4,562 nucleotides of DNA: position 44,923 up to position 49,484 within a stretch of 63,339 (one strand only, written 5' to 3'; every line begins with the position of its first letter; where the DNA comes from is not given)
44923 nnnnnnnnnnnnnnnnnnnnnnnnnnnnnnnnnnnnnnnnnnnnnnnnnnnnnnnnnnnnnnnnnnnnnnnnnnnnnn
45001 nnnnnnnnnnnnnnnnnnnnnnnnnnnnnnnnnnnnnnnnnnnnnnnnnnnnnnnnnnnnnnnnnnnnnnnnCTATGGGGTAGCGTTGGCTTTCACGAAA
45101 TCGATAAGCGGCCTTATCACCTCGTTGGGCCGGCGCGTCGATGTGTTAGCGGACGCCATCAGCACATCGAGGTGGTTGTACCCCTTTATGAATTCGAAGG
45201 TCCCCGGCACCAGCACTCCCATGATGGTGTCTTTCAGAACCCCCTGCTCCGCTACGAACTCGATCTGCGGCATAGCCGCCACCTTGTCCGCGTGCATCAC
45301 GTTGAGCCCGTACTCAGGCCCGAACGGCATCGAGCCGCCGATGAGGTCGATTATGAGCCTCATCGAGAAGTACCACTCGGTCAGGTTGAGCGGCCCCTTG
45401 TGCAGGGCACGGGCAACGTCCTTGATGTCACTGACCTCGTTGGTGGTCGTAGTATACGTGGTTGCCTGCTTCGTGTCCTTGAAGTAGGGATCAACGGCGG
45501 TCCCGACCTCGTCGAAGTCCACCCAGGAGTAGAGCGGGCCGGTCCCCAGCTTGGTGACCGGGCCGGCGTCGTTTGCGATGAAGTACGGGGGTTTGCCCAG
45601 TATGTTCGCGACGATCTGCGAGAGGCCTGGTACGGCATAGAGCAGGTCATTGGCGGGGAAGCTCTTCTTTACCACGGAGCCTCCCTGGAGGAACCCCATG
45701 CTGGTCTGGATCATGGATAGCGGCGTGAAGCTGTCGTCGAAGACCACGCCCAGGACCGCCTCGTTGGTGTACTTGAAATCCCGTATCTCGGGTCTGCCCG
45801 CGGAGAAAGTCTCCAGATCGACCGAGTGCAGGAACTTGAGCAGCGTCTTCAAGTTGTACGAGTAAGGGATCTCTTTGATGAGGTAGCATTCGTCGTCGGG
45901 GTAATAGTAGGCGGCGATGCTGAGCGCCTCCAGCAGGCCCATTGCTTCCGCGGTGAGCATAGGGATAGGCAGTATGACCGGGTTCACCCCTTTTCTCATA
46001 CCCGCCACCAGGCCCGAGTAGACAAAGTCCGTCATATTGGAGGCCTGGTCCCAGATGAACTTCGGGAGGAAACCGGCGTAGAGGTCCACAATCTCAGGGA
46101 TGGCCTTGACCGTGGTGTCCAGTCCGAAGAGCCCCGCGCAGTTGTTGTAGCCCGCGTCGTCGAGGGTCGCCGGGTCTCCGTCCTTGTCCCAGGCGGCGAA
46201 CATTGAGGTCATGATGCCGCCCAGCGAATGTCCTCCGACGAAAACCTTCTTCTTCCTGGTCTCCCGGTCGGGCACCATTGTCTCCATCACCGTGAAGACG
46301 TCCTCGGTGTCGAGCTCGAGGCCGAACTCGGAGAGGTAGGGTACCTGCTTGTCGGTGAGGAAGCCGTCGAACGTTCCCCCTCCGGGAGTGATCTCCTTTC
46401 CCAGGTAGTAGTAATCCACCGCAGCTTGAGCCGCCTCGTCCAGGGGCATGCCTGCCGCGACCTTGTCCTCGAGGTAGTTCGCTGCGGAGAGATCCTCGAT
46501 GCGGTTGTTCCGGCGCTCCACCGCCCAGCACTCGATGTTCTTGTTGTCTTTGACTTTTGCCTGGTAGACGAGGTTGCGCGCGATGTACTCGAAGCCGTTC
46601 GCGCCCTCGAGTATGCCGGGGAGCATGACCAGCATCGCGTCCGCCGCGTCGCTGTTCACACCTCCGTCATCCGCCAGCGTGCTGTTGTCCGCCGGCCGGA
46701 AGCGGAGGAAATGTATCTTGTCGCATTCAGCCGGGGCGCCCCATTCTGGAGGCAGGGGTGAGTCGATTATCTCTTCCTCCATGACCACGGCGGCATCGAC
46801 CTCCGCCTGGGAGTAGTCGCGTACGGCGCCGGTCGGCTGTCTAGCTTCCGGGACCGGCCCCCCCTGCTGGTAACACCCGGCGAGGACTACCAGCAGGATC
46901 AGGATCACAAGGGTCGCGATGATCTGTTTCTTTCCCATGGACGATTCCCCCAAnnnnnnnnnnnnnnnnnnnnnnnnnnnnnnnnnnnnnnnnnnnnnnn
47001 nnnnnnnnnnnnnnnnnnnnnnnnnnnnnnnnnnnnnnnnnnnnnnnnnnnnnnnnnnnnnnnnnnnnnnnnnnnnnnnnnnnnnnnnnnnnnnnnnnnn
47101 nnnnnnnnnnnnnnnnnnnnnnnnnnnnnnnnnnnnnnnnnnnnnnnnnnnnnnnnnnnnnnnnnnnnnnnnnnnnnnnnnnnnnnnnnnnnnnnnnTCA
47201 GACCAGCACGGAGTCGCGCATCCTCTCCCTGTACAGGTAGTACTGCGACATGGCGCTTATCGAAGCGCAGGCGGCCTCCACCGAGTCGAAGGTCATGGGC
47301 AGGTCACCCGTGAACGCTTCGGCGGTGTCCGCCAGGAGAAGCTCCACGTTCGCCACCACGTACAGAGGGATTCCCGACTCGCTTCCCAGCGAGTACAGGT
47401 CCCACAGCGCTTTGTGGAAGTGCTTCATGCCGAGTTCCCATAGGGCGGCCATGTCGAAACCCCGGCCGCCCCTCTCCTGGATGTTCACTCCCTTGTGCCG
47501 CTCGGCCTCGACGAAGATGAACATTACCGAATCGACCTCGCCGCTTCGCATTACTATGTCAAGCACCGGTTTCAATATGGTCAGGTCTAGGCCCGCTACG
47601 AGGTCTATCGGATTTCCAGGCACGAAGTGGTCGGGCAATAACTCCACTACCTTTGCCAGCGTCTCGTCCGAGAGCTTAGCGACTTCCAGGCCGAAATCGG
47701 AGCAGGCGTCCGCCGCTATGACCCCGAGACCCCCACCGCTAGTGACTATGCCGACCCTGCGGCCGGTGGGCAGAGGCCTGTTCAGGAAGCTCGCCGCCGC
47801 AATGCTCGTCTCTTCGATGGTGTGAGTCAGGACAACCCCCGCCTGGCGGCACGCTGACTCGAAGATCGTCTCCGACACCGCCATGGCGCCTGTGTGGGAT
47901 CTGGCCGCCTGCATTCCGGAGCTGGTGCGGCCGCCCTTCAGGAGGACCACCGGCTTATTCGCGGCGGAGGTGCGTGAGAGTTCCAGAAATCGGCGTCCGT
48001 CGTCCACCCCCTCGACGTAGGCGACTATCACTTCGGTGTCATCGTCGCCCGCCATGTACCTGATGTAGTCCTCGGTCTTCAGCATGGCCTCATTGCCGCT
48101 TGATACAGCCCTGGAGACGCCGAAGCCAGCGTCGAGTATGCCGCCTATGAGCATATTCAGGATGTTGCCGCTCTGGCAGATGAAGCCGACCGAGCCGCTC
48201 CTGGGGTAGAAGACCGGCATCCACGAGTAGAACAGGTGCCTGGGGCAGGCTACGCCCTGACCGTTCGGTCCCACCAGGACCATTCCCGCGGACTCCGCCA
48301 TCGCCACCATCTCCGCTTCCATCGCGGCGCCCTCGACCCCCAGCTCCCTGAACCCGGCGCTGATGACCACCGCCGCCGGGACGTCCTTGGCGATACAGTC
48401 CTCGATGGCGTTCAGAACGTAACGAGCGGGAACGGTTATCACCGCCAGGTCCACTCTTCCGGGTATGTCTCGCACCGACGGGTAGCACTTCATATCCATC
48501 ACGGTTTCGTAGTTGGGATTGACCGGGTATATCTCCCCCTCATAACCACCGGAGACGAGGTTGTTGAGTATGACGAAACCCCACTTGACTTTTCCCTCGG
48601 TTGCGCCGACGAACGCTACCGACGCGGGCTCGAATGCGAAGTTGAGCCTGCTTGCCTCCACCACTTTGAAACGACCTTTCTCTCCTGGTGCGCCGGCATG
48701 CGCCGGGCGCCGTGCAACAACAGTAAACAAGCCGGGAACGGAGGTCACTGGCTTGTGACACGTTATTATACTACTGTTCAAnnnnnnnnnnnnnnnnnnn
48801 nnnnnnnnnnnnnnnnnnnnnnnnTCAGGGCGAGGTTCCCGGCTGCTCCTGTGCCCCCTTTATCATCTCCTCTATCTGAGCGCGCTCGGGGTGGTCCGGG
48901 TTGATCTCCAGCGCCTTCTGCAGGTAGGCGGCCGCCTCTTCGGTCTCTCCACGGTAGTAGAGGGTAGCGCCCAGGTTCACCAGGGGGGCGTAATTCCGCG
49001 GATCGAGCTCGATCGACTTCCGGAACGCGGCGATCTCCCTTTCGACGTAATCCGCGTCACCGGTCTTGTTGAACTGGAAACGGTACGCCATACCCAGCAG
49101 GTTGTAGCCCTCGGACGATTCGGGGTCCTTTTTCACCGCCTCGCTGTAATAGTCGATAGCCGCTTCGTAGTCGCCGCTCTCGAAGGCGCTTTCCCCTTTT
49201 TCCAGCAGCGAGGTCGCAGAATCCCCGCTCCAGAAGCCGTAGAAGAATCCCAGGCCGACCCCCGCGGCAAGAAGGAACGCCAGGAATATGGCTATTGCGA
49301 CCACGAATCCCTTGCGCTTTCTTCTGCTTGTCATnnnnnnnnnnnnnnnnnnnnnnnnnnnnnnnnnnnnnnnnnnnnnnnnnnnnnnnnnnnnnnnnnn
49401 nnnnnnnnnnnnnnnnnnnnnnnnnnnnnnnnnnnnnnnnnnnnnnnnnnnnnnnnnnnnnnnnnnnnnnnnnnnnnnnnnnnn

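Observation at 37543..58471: Unassigned ~105-125 aa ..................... repeat module on four secreted proteins with different partner domains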

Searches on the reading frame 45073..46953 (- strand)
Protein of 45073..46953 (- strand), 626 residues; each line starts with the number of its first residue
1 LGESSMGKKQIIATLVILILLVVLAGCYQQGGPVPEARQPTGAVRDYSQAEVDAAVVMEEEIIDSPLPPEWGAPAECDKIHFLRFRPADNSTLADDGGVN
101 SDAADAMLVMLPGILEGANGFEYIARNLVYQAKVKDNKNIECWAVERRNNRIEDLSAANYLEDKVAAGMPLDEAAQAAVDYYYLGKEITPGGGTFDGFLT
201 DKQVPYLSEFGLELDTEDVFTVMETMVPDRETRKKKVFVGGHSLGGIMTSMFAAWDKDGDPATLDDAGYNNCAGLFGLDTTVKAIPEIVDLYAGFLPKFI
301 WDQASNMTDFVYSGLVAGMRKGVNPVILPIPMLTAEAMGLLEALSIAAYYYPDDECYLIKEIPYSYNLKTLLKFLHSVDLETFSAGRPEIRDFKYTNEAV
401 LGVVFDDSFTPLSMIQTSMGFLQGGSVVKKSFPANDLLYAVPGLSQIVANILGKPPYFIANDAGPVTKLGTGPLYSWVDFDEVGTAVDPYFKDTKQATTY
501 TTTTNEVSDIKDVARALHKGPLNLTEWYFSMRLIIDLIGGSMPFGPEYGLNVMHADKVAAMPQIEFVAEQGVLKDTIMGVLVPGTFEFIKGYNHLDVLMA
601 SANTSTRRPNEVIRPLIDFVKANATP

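Call 34: search_protein_families(library=pfam, proteins=[window:45073-46953:-], max_evalue=0.001)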
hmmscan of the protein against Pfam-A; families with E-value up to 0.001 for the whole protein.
window:45073-46953:- (626 aa): 1 family
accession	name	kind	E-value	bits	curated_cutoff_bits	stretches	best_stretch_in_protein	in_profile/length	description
PF12695.13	Abhydrolase_5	-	0.00076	19.7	27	0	232-258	54-80/164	Alpha/beta hydrolase family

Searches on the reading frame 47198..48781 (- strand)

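Call 34: search_protein_families(library=pfam, proteins=[window:47198-48781:-], max_evalue=0.001)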
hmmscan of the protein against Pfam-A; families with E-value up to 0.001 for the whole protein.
window:47198-48781:- (527 aa): 4 families
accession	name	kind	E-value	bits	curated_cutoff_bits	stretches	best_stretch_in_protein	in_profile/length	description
PF13607.11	Succ_CoA_lig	-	7.9e-43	146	27.4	1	196-329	2-135/138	Succinyl-CoA ligase like flavodoxin domain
PF13380.12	CoA_binding_2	-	1.5e-20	74.2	22.8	1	54-178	2-114/116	CoA binding domain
PF02629.25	CoA_binding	-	1.6e-12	48.4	22.3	1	51-143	2-97/97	CoA binding domain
PF19045.5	Ligase_CoA_2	-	0.00012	22.6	23.7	1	344-415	2-73/162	Ligase-CoA domain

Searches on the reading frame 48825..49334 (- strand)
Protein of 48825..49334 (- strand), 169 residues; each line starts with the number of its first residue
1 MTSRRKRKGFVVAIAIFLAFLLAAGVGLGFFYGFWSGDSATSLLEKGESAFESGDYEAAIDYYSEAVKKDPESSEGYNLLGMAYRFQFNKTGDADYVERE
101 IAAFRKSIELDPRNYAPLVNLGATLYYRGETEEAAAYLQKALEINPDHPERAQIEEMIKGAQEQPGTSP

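Call 34: search_protein_families(library=pfam, proteins=[window:48825-49334:-], max_evalue=0.001)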
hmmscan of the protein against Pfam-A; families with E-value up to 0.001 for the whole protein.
window:48825-49334:- (169 aa): 18 families
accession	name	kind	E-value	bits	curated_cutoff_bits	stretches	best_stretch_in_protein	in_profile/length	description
PF00515.34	TPR_1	-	1.5e-19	69.3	27.8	2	118-148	4-34/34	Tetratricopeptide repeat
PF07719.23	TPR_2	-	7e-19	66.8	27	2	118-148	4-34/34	Tetratricopeptide repeat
PF13414.12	TPR_11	-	9.8e-16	57.6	26.8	2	49-84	3-38/42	TPR repeat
PF13431.12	TPR_17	-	6.4e-15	54.6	24.4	1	103-134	1-32/34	Tetratricopeptide repeat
PF13181.12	TPR_8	-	3.9e-14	52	25.7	1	118-148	4-34/34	Tetratricopeptide repeat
PF13432.12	TPR_16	-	2.4e-13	50.7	32.7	2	44-103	1-60/65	Tetratricopeptide repeat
PF13428.12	TPR_14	-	4.2e-12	45.9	23.5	2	44-81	5-42/44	Tetratricopeptide repeat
PF14559.12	TPR_19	-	5.6e-12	46.2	25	1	101-152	11-62/68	Tetratricopeptide repeat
PF13424.12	TPR_12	-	5.2e-11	43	30.1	1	118-154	6-47/77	Tetratricopeptide repeat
PF13174.12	TPR_6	-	1.2e-09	38.6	26.3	1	42-73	2-33/33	Tetratricopeptide repeat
PF13371.12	TPR_9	-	3.5e-09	37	35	1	105-158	19-72/73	Tetratricopeptide repeat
PF13374.12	TPR_10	-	1.3e-08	35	27.5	1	119-149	6-41/42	Tetratricopeptide repeat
PF20308.4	TPR-S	-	9.5e-08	33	27.6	1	46-125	30-101/102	Tetratricopeptide Repeats-Sensor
PF13176.12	TPR_7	-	2.1e-07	30.9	27.9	0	118-148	2-32/36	Tetratricopeptide repeat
PF01239.28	PPTA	-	6.1e-06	26.1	29.5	0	98-116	2-20/32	Protein prenyltransferase alpha subunit repeat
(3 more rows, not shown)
